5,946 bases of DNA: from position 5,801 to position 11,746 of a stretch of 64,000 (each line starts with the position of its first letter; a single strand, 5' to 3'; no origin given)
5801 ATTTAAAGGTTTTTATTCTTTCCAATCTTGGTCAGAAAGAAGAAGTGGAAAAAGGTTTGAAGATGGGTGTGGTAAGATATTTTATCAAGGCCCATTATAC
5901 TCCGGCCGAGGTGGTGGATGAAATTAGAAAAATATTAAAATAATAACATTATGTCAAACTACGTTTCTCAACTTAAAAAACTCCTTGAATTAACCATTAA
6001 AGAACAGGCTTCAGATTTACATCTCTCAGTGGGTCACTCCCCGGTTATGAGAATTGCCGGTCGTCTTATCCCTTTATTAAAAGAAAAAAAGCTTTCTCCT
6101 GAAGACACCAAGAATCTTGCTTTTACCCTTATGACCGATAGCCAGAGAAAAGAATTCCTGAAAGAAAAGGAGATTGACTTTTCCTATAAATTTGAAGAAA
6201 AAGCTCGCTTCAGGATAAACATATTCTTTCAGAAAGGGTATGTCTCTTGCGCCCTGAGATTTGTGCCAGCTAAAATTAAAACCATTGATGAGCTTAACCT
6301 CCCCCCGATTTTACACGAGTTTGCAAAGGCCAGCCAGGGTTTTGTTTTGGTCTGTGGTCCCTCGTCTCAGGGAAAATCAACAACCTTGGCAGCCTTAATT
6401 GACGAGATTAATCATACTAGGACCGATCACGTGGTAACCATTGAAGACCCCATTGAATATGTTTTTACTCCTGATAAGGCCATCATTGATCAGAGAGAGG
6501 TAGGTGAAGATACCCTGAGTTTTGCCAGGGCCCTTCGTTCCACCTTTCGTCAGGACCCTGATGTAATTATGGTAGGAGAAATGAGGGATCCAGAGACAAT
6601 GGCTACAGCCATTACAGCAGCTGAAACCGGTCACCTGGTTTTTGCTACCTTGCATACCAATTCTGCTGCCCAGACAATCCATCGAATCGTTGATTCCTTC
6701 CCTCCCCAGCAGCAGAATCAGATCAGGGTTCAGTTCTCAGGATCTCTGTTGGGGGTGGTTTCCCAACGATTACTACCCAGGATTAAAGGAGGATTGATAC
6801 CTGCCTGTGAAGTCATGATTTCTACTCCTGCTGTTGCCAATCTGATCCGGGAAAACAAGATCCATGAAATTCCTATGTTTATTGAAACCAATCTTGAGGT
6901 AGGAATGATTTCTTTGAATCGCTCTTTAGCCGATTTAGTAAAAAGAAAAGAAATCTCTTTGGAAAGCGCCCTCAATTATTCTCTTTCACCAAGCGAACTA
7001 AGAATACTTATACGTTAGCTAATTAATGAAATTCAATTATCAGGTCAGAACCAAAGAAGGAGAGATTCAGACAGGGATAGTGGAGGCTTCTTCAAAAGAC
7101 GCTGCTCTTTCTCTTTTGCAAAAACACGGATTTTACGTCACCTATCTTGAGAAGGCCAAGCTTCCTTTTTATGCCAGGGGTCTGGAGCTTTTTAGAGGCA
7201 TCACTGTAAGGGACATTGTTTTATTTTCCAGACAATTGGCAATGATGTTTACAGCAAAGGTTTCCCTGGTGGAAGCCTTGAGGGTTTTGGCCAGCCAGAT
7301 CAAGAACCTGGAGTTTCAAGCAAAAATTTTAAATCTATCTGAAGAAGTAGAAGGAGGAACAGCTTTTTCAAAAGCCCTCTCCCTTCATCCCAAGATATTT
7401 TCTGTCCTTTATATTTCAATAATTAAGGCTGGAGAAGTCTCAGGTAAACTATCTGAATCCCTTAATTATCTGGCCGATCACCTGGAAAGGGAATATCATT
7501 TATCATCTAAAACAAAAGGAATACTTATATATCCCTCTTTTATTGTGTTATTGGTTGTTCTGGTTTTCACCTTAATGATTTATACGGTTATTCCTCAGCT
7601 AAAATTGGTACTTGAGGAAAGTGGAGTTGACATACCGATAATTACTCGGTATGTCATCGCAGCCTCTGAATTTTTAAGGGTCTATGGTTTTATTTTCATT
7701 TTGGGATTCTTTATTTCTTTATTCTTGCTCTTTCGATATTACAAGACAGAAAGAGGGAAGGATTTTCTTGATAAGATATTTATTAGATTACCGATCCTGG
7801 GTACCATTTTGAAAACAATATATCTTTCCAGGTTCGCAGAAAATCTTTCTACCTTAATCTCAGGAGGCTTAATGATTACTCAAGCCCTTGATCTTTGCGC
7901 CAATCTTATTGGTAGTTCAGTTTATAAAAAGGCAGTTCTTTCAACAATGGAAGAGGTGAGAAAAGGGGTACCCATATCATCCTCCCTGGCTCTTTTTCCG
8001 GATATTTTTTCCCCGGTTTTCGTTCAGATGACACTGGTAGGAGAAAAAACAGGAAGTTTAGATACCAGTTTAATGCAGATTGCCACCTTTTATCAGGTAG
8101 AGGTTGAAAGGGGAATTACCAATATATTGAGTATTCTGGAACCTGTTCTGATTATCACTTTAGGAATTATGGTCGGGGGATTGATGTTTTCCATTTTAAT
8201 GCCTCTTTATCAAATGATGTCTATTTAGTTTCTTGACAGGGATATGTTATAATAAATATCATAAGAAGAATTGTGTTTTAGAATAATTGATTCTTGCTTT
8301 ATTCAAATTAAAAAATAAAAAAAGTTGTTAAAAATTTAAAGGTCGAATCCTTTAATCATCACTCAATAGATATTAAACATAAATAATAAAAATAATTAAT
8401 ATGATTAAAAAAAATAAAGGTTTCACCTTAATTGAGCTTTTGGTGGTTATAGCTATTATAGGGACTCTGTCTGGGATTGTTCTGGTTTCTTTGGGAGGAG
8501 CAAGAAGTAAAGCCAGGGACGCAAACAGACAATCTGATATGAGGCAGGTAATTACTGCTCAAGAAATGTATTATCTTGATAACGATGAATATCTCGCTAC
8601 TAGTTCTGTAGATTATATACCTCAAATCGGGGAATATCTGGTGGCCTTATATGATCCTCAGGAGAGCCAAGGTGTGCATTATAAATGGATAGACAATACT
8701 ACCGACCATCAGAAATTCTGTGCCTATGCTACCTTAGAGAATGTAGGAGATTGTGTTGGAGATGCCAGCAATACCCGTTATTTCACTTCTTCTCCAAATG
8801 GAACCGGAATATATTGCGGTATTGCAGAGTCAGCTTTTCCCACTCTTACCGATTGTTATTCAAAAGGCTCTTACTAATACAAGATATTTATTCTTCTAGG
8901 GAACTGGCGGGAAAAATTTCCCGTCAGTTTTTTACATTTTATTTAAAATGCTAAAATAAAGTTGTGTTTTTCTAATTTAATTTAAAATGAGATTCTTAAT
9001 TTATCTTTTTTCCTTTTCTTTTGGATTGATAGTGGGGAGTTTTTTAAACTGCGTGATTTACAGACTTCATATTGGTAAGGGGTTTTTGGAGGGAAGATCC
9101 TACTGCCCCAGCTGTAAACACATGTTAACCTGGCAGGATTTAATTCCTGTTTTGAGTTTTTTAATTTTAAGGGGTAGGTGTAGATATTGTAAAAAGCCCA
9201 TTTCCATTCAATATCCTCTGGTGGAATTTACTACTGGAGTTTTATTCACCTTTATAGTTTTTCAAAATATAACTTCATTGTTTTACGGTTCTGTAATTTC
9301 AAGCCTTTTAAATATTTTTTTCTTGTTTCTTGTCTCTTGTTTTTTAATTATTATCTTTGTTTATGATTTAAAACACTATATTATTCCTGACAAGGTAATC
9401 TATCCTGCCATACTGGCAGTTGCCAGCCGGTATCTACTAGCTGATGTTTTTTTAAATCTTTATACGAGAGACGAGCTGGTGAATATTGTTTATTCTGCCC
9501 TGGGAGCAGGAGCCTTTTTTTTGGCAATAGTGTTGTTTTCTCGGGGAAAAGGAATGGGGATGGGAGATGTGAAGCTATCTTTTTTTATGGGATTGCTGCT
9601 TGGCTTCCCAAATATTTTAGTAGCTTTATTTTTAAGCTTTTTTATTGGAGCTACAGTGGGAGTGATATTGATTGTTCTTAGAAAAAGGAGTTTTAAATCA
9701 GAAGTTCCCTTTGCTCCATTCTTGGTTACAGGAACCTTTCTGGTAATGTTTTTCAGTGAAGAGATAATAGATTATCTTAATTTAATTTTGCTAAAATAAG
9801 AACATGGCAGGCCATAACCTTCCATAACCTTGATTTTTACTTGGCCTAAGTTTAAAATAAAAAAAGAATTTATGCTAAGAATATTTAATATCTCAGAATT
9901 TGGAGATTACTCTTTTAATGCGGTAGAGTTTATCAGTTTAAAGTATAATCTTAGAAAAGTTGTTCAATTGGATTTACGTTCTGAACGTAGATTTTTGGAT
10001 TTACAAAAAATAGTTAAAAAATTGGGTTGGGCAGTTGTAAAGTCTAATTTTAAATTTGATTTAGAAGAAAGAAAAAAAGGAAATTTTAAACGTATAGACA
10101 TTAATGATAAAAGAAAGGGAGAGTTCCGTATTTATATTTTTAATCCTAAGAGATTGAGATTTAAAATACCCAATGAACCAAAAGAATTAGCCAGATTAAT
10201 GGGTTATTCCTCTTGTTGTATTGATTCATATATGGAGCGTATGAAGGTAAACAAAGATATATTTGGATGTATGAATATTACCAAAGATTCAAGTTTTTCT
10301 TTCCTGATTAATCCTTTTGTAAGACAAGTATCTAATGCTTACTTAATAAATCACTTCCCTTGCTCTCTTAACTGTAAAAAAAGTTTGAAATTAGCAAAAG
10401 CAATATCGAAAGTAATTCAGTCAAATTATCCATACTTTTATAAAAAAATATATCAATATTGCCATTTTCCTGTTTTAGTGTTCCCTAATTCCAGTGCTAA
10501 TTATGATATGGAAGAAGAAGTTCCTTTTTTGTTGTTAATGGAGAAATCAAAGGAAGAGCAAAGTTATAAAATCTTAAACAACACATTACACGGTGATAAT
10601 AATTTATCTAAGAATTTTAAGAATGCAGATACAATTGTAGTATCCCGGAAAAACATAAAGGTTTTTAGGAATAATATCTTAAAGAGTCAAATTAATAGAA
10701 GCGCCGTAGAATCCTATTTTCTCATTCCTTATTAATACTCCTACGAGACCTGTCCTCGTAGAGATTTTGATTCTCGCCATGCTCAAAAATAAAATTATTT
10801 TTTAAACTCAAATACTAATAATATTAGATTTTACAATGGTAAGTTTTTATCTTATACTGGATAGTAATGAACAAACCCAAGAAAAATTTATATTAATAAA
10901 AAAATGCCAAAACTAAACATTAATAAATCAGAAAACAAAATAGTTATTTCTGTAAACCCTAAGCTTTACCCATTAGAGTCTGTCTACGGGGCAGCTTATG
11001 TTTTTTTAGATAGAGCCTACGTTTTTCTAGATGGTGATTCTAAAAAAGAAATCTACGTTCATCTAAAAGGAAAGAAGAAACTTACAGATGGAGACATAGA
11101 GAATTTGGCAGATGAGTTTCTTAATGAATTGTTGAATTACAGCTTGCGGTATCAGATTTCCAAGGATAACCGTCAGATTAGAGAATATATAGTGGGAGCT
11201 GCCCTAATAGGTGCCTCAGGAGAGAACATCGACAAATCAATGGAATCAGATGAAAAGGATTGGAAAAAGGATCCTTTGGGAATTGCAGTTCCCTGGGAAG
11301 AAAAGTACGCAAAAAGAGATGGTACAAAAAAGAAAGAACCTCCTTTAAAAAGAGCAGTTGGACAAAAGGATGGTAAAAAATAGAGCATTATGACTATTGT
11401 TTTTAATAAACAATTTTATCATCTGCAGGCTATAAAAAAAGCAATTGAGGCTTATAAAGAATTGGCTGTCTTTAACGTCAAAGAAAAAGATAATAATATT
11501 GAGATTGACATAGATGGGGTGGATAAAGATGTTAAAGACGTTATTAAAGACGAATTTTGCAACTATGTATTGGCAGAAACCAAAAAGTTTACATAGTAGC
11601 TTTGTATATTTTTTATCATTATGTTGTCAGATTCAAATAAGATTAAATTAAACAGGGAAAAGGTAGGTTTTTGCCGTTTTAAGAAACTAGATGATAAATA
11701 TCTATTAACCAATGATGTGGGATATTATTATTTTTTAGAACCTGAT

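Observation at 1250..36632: The radical SAM island splits a type IV pilus super-locus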

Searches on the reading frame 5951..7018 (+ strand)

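Call 4: search_protein_families(library=pfam, proteins=[window:5951-7018:+], max_evalue=0.01)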
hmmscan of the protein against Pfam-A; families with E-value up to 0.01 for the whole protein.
window:5951-7018:+ (355 aa): 2 families
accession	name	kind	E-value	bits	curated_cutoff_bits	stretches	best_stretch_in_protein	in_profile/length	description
PF00437.27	T2SSE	-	2.4e-44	151.9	24.9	1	8-288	12-287/370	Type II/IV secretion system protein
PF13401.12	AAA_22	-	0.0034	18.1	27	1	128-166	4-41/130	AAA domain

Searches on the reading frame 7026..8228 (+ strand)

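Call 4: search_protein_families(library=pfam, proteins=[window:7026-8228:+], max_evalue=0.01)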
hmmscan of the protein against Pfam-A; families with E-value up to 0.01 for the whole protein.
window:7026-8228:+ (400 aa): 2 families
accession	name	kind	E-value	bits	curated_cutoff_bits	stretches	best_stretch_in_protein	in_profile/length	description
PF00482.28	T2SSF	-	1.4e-49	167.7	25.2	2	67-190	1-125/125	Type II secretion system (T2SS), protein F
PF01790.23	LGT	-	0.0043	16.8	24.9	0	217-261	11-58/240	Prolipoprotein diacylglyceryl transferase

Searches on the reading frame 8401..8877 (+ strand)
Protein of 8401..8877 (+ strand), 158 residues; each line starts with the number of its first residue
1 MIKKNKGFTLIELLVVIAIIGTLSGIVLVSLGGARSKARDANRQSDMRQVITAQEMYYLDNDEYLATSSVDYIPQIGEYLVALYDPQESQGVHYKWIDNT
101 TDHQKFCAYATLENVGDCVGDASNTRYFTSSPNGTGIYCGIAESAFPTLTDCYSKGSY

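Call 4: search_protein_families(library=pfam, proteins=[window:8401-8877:+], max_evalue=0.01)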
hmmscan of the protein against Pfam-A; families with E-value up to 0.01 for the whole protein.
window:8401-8877:+ (158 aa): 1 family
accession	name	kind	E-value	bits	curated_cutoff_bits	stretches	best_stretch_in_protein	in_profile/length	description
PF07963.17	N_methyl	-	2.6e-09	36.7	21.2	1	3-28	2-27/27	Prokaryotic N-terminal methylation motif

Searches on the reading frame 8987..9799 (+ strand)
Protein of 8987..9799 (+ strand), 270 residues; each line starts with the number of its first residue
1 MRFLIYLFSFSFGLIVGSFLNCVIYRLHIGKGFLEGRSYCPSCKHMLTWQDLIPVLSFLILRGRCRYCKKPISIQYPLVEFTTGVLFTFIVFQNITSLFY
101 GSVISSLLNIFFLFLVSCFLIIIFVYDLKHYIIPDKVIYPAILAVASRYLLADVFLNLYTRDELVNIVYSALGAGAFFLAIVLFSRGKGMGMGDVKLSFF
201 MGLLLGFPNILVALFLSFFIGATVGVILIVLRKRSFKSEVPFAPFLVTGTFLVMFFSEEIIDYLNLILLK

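Call 5: search_protein_families(library=pfam, proteins=[window:8987-9799:+], max_evalue=0.01)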
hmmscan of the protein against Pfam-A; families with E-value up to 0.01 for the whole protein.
window:8987-9799:+ (270 aa): 2 families
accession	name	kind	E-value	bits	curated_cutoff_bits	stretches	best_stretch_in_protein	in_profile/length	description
PF06750.18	A24_N_bact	-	2.4e-33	114.5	23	1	12-92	2-82/84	Bacterial Peptidase A24 N-terminal domain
PF01478.23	Peptidase_A24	-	2e-15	57.6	26.5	1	115-225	2-103/104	Type IV leader peptidase family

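Call 39: find_related_loci(query=window:8987-9799:+, collection=metagenome_contigs, flank=10000)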
Query window:8987-9799:+ (270 aa) in metagenome_contigs; peptide patterns used: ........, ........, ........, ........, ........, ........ (x = any residue, [..] = any of these).
600 stretches matched a pattern (row limit reached: there are more); 522 encode a relative of the query (tblastn E <= 1e-3); the best 80 are kept; 80 distinct loci.
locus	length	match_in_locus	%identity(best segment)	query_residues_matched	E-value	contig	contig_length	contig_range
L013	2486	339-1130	66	6-270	1e-115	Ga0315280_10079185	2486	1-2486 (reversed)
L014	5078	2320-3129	63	1-270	9e-107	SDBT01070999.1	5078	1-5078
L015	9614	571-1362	62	1-265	5e-104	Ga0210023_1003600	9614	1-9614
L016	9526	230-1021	62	1-265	5e-104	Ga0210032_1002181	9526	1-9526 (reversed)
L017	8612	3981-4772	62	1-265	5e-104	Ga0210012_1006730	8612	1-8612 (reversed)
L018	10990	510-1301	62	1-265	5e-104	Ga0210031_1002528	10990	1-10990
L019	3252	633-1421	61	1-267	5e-104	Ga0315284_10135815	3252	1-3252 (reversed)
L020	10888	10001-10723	63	10-263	1e-101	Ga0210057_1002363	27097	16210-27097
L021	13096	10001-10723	63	10-263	1e-101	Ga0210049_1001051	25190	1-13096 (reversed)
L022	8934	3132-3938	62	8-270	2e-101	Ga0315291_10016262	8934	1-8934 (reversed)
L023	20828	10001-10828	58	1-263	8e-99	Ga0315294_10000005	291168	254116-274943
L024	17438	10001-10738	60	7-263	5e-97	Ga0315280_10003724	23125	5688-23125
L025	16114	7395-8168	62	1-265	1e-96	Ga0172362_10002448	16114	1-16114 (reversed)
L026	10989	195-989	60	5-268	1e-96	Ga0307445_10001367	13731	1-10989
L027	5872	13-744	59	10-263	1e-95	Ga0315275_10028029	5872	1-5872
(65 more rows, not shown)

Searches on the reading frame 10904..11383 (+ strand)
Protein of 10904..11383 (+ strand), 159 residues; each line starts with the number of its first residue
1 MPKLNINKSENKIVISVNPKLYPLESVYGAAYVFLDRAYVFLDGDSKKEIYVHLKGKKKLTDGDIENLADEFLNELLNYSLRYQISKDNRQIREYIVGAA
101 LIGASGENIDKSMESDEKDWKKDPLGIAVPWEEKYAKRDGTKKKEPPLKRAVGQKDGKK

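Call 5: search_protein_families(library=pfam, proteins=[window:10904-11383:+], max_evalue=0.01)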
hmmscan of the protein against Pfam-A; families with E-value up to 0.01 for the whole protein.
window:10904-11383:+ (159 aa): 0 families

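Call 9: search_protein_families(library=ncbifam, proteins=[window:10904-11383:+], max_evalue=0.01)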
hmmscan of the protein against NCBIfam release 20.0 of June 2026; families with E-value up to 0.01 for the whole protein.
window:10904-11383:+ (159 aa): 2 families
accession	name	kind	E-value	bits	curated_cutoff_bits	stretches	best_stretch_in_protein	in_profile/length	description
TIGR03976.1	chp_LLNDYxLRE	equivalog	1.5e-16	60.5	50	1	19-103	3-86/90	His-Xaa-Ser system protein HxsD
NF038315.1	HxsD_rel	equivalog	0.0009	19.4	41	1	16-77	2-58/62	HxsD-like protein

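Call 49: search_protein_families(library=padloc, proteins=[window:10904-11383:+], max_evalue=0.01)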
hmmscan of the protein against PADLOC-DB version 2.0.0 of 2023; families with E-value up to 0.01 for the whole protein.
window:10904-11383:+ (159 aa): 0 families

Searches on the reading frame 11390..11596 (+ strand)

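Call 49: search_protein_families(library=padloc, proteins=[window:11390-11596:+], max_evalue=0.01)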
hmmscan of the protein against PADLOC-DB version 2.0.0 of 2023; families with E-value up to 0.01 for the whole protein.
window:11390-11596:+ (68 aa): 1 family
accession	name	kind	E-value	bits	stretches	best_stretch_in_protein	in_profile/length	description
PDLC02537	PglX|PglXI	-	0.001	16.5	1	6-65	148-205/300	PglX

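Call 61: search_protein_families(library=pfam, proteins=[window:11390-11596:+], max_evalue=10)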
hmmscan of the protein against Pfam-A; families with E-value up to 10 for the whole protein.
window:11390-11596:+ (68 aa): 1 family
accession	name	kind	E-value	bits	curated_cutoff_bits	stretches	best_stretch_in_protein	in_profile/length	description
PF05798.17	Phage_FRD3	-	0.00067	20.5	28.1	1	20-67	20-68/75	Bacteriophage FRD3 protein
